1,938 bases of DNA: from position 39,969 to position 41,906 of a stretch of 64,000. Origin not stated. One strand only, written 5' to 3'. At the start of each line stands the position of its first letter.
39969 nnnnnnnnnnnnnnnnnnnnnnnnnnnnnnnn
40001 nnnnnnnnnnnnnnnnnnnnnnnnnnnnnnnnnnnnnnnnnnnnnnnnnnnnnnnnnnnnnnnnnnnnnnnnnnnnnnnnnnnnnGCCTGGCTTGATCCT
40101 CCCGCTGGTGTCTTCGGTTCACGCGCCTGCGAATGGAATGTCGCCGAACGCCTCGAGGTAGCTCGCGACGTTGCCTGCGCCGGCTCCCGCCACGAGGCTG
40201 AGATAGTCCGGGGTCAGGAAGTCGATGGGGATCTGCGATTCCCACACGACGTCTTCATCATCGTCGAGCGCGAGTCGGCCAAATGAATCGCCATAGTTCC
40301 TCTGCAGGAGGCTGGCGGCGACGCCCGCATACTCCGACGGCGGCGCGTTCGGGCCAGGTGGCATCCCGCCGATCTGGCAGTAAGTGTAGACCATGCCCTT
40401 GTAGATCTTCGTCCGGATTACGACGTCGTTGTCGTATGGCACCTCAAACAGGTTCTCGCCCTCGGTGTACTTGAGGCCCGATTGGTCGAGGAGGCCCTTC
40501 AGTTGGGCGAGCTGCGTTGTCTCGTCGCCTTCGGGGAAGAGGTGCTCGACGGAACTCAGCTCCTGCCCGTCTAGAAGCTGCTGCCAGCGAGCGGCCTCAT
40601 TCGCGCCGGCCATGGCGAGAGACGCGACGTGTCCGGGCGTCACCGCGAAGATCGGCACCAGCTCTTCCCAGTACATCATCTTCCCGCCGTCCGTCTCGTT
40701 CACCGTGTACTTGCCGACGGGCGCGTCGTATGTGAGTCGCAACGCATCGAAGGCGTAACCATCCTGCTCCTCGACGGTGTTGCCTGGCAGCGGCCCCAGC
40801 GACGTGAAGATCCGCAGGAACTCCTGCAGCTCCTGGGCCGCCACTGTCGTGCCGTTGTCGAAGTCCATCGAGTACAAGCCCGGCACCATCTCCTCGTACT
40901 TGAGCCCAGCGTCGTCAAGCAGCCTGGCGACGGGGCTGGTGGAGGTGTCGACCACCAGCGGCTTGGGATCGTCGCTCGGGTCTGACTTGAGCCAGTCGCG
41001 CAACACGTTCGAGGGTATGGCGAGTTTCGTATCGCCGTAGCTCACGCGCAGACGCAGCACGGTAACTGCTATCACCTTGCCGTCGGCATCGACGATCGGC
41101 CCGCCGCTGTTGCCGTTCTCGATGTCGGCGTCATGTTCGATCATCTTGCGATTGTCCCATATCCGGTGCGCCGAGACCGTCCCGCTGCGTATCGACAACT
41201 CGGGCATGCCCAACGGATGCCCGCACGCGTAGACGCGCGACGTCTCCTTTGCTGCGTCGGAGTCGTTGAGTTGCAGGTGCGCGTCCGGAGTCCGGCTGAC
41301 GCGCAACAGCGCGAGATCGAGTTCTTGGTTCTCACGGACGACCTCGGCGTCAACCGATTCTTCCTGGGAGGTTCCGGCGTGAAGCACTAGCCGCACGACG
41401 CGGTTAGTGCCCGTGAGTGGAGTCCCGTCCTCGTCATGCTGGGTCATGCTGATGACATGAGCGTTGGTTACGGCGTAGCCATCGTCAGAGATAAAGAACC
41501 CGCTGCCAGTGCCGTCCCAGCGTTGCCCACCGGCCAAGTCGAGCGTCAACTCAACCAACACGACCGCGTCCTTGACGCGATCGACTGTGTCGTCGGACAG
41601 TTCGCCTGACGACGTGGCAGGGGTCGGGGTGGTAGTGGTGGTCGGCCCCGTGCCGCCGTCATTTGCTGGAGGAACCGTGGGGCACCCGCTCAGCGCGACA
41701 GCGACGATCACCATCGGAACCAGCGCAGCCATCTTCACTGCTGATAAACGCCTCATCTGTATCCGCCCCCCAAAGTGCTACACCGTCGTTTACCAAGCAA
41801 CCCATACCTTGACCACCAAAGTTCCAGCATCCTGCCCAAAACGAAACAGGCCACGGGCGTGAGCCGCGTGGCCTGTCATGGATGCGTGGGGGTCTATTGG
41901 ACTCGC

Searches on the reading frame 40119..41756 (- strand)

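Call 92: search_protein_families(library=pfam, proteins=[window:40119-41756:-], max_evalue=0.001)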
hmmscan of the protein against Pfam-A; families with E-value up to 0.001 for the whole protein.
window:40119-41756:- (545 aa): 3 families
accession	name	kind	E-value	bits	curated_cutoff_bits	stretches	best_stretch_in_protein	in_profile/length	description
PF13365.12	Trypsin_2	-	3.4e-32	112.6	27.6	1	84-231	1-144/144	Trypsin-like peptidase domain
PF00089.32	Trypsin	-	1.1e-10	42.1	20.6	1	84-256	27-220/220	Trypsin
PF10722.14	YbjN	-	0.00035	21.2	22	0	471-537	57-124/126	Putative bacterial sensory transduction regulator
